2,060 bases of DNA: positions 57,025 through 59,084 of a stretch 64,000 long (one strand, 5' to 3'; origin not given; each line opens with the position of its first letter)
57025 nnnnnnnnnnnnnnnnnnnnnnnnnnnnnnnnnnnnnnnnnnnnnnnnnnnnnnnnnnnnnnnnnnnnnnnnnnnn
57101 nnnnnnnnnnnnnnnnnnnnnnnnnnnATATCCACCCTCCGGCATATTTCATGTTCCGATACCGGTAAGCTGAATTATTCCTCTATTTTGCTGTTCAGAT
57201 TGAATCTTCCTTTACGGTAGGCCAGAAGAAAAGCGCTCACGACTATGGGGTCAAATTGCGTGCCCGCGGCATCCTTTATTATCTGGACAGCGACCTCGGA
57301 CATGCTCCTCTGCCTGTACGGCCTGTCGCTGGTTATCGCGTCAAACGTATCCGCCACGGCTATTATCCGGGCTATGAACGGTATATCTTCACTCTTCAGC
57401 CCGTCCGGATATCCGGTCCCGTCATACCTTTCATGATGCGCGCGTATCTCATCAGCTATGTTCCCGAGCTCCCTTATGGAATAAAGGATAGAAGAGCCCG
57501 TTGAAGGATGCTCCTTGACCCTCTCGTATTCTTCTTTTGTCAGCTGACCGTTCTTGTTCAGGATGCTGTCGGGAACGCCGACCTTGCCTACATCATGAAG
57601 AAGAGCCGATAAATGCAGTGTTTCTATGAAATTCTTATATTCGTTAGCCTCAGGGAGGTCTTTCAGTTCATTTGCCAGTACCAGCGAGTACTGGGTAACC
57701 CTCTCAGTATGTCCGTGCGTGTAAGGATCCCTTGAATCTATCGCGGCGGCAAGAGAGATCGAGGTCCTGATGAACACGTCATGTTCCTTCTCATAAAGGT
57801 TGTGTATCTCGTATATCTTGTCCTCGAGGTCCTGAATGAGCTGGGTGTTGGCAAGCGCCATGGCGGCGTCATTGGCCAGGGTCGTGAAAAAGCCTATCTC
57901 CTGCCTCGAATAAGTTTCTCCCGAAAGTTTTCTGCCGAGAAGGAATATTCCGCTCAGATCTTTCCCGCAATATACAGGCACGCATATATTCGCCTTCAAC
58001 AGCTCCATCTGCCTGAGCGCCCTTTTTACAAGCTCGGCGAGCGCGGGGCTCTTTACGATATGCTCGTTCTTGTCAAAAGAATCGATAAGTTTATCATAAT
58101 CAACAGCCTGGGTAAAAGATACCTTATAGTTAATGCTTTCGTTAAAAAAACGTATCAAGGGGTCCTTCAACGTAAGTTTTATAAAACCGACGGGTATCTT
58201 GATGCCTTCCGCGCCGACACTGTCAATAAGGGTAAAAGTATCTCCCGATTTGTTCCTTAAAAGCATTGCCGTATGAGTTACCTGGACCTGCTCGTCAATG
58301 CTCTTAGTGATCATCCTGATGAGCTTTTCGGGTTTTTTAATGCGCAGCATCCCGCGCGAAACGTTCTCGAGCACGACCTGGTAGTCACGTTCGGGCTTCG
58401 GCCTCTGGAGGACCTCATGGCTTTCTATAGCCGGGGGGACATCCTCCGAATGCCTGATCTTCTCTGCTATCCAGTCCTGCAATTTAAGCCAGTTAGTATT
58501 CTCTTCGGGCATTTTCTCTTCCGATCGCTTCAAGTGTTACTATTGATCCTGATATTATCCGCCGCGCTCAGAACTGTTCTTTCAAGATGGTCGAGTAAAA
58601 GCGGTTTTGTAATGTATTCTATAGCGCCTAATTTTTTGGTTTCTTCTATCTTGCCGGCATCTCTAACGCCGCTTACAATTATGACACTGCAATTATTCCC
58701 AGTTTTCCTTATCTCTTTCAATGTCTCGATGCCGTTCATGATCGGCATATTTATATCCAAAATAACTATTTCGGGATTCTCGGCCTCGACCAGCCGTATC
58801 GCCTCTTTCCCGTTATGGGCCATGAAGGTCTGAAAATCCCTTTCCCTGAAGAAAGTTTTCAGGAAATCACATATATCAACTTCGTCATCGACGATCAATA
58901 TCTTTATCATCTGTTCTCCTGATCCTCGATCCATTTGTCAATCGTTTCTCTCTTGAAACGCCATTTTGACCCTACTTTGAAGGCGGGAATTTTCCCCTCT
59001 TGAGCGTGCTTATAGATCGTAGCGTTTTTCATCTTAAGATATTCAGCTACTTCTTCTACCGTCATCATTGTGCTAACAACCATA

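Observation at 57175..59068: Three-gene operon with overlapping junctions: excisionase-family HTH (53 aa), receiver domain, GAF-HD-GYP c-di-GMP phosphodiesterase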

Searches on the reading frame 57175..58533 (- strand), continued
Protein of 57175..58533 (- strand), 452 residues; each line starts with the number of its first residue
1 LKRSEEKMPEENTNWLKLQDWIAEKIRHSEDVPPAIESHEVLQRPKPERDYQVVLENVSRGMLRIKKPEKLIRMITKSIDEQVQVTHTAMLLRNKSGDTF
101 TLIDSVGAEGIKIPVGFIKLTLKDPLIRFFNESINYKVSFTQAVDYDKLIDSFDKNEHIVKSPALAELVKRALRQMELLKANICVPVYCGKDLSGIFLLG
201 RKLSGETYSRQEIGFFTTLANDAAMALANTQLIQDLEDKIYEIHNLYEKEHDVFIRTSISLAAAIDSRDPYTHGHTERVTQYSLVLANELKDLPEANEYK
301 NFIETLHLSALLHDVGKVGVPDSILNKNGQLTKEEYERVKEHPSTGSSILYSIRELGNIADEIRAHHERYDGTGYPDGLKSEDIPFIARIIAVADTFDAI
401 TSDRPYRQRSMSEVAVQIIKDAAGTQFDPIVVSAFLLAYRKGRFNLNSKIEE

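Call 79: predict_structure(alignment_id=A1)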
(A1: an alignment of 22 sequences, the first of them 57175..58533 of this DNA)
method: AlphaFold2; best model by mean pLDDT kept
length: 452 residues; sequences in the alignment: 22
mean_pLDDT: 73.0   pTM: 0.47
mean pLDDT of the five models: 73.0, 69.9, 69.9, 68.3, 65.0
residues with pLDDT >= 90: 69; 70-90: 212; 50-70: 122; < 50: 49
segments of 3 or more residues with pLDDT < 50: 1-13, 28-47, 376-379, 405-407, 447-452
pLDDT, mean of each block of 10 residues (from residue 1): 35 55 53 36 48 74 73 83 85 86 77 80 92 84 87 78 87 91 91 91 85 87 79 64 53 56 55 73 92 87 84 72 65 71 63 65 66 49 79 85 57 84 82 91 63 30
secondary structure, 60 per line:
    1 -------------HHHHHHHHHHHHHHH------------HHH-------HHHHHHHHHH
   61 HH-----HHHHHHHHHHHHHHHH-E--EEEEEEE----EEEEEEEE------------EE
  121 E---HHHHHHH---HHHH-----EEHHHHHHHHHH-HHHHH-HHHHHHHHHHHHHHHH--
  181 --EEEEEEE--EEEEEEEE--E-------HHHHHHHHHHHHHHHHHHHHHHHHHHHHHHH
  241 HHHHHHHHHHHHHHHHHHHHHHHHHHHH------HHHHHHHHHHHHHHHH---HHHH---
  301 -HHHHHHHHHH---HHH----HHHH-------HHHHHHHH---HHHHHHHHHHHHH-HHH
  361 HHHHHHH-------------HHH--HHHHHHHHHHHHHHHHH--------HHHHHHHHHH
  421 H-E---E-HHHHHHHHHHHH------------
elements in order: H14-28 H51-62 H68-83 E88-94 E99-106 E119-121 H125-131 H135-138 H146-155 H157-161 H163-178 E183-189 E192-199 H210-268 H275-290 H294-297 H302-311 H322-325 H333-340 H344-356 H358-367 H386-402 H411-421 H429-440

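Call 82: fold_search(model_id=the predicted structure, library=pdb)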
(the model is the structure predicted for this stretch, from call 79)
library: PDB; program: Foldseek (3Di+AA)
matches with E <= 10: 650; with E <= 0.001: 61
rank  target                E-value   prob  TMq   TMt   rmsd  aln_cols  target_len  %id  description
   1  4mcw_A                1.0e-14  1.00  0.32  0.39  13.5       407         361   26  Crystal structure of a HD-GYP domain (a cyclic-di-GMP phosphodiesterase) containing a tri-nuclear metal centre (released 2014-02-19)
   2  4mcw_B                1.5e-13  1.00  0.34  0.41  13.0       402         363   26  Crystal structure of a HD-GYP domain (a cyclic-di-GMP phosphodiesterase) containing a tri-nuclear metal centre (released 2014-02-19)
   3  9rbz_A                1.3e-07  1.00  0.31  0.61   5.8       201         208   31  DvhD, HD-GYP domain, c-di-GMP-bound (released 2026-03-04)
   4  4r8z_B                1.4e-07  1.00  0.35  0.66   4.9       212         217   34  Crystal Structure of PA4781 HD-GYP domain from Pseudomonas aeruginosa at 2.2A resolution showing a bi-metallic Ni ion  (released 2015-03-04)
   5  4r8z_A                1.9e-07  1.00  0.36  0.68   4.5       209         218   35  Crystal Structure of PA4781 HD-GYP domain from Pseudomonas aeruginosa at 2.2A resolution showing a bi-metallic Ni ion  (released 2015-03-04)
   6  9rbz_B                2.3e-07  1.00  0.31  0.61   5.7       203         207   31  DvhD, HD-GYP domain, c-di-GMP-bound (released 2026-03-04)
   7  9rbz_D                4.6e-07  1.00  0.32  0.63   5.6       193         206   32  DvhD, HD-GYP domain, c-di-GMP-bound (released 2026-03-04)
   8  9rbz_C                5.8e-07  1.00  0.31  0.62   5.4       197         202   31  DvhD, HD-GYP domain, c-di-GMP-bound (released 2026-03-04)
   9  9rc0                  1.4e-05  1.00  0.30  0.44   4.8       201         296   26  DvhD, PAS/HD-GYP domains (released 2026-03-04)
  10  3ci6_B                2.1e-05  1.00  0.29  0.72   5.7       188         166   14  Crystal structure of the GAF domain from Acinetobacter phosphoenolpyruvate-protein phosphotransferase (released 2008-05-13)
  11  3oov_A                2.7e-05  1.00  0.29  0.72   4.4       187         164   10  Crystal structure of a methyl-accepting chemotaxis protein, residues 122 to 287 (released 2010-09-08)
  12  5z7c                  5.0e-05  1.00  0.25  0.28  24.8       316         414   22  crystal structure of cyclic GMP-AMP specifc phosphodiesterases in V.cholerae (V-cGAP3) (released 2019-01-02)
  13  1mc0                  7.0e-05  1.00  0.30  0.38   7.6       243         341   13  Regulatory Segment of Mouse 3',5'-Cyclic Nucleotide Phosphodiesterase 2A, Containing the GAF A and GAF B Domains (released 2002-10-02)
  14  6oei                  1.2e-04  1.00  0.28  0.47  15.3       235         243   11  Yeast Spc42 N-terminal coiled-coil fused to PDB: 3K2N (released 2019-04-24)
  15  3ci6_A                1.5e-04  1.00  0.28  0.73   4.7       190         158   13  Crystal structure of the GAF domain from Acinetobacter phosphoenolpyruvate-protein phosphotransferase (released 2008-05-13)
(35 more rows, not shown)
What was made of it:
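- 57175..58512 (-): GAF-HD-GYP phosphodiesterase, 445 aa from the ATG at 58512. An alternative TTG at 58533 gives 452 aa and a TTGA overlap with the REC gene. The fold matches PmGH over 407 columns and also matches GAF domains (call 82).
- On GAF domain: The AF2 model (residues 50-235, pLDDT about 75-92, call 79) matches many GAF structures at target-normalised TM of about 0.7 (call 82).
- Checked: The predicted fold matches the GAF-HD-GYP protein PmGH (4mcw) over 407 columns and many GAF domains at target-normalised TM of about 0.7 (call 82).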

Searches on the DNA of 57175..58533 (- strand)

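Call 78: search_rna_families(sources=[L001, L003, L006, L007, L008, L164, L165, L166, L167, L169, L171, L172, L170], threshold=gathering)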
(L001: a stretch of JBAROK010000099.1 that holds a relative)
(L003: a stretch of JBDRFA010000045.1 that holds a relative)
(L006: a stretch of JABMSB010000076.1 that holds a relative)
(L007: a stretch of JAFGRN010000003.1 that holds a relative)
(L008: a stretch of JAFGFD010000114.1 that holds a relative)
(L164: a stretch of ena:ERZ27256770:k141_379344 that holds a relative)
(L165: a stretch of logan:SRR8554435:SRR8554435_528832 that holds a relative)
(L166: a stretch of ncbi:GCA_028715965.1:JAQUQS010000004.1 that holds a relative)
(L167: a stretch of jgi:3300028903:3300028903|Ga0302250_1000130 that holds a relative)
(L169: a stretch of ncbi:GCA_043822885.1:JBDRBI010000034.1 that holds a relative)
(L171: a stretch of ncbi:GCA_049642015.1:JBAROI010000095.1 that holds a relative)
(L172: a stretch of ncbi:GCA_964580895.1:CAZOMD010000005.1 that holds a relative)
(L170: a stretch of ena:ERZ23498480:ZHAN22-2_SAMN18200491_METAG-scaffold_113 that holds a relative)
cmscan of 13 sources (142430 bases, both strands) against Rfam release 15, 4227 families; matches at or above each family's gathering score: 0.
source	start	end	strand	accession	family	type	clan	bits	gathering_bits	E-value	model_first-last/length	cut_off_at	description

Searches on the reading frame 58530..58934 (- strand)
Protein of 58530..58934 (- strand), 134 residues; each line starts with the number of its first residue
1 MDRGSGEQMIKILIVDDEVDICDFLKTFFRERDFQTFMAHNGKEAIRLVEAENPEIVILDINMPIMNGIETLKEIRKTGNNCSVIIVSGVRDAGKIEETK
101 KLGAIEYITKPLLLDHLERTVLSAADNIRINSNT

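Call 5: search_protein_families(library=pfam, proteins=[window:58530-58934:-], max_evalue=0.01)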
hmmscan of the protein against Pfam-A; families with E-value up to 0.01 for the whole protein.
window:58530-58934:- (134 aa): 1 family
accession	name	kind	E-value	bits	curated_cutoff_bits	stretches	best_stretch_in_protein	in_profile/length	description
PF00072.30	Response_reg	-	1.6e-27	96.3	30.2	1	12-119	1-108/111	Response regulator receiver domain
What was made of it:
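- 58530..58910 (-): Stand-alone receiver (REC) protein, 126 aa. Its start ATG overlaps the HTH stop codon (ATGA). Response_reg 96.3 bits (call 5).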

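Call 6: search_protein_families(library=ncbifam, proteins=[window:58530-58934:-], max_evalue=0.01)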
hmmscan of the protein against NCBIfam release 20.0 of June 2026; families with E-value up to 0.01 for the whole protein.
window:58530-58934:- (134 aa): 105 families (the best 25 are shown)
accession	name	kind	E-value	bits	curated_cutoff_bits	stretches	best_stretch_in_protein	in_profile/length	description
NF008469.0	PRK11361.1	equivalog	5.7e-23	81.3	714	1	10-122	5-117/461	acetoacetate metabolism transcriptional regulator AtoC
NF007969.0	PRK10693.1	equivalog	1.5e-21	76.8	329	1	11-122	9-121/337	two-component system response regulator RssB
TIGR02875.1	spore_0_A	equivalog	8.9e-20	71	200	1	9-127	2-124/262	sporulation transcription factor Spo0A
NF045505.1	RR_RssB_Pseudo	equivalog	1e-19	70.9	700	1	9-130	5-127/394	two-component system response regulator RssB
NF007689.0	PRK10365.1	equivalog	1.5e-19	70.1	760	1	8-125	4-121/441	sigma-54-dependent response regulator transcription factor ZraR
NF041367.1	CheY_Halo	equivalog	3.4e-19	69.3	200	1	12-113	1-102/114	chemotaxis protein CheY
NF051870.1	NAssimRespRegNtrX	equivalog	5.9e-19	68.3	600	1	10-130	2-124/452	nitrogen assimilation response regulator NtrX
NF040534.1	resp_reg_YycF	equivalog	8.9e-19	67.7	340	1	11-113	2-103/231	response regulator YycF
NF001965.0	PRK00742.1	subfamily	1.3e-18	67.3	293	1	8-112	2-109/357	chemotaxis-specific protein-glutamate methyltransferase CheB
NF033117.2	vanR_ACDEGLN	exception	4.1e-18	65.8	350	1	12-112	1-100/226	VanR-ABDEGLN family response regulator transcription factor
NF045944.1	ResRegRpaBCyano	equivalog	1.8e-17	63.5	330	1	13-121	1-108/229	response regulator transcription factor RpaB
NF045717.1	DVU0259_DivK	exception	1.9e-17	63.5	160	1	11-117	4-108/117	DVU0259 family response regulator domain-containing protein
NF040689.1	MtrAB_MtrA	equivalog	2e-17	63.3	300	1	12-115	1-103/219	MtrAB system response regulator MtrA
NF053512.1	nitric_RR_NosR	exception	2.1e-17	63.2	400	1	12-131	1-121/422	response regulator c-di-GMP phosphodiesterase, NosR family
NF033120.0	vanR_FM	exception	4.1e-17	62.6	460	1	9-113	3-106/231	vancomycin resistance response regulator transcription factor, VanR-F/VanR-M family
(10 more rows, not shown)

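Call 53: search_protein_families(library=padloc, proteins=[window:58530-58910:-], max_evalue=0.01)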
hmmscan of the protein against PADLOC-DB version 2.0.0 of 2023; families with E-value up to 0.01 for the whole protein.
window:58530-58910:- (126 aa): 3 families
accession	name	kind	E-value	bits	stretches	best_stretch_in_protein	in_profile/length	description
PDLC04725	PDC-M60B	-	4.1e-07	28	1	2-58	4-62/158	-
PDLC04055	PD-T4-6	-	7.3e-05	19.7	1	3-117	367-483/496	-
PDLC00405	SduA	-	0.00015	19.4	1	3-61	8-66/323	DUF4263 domain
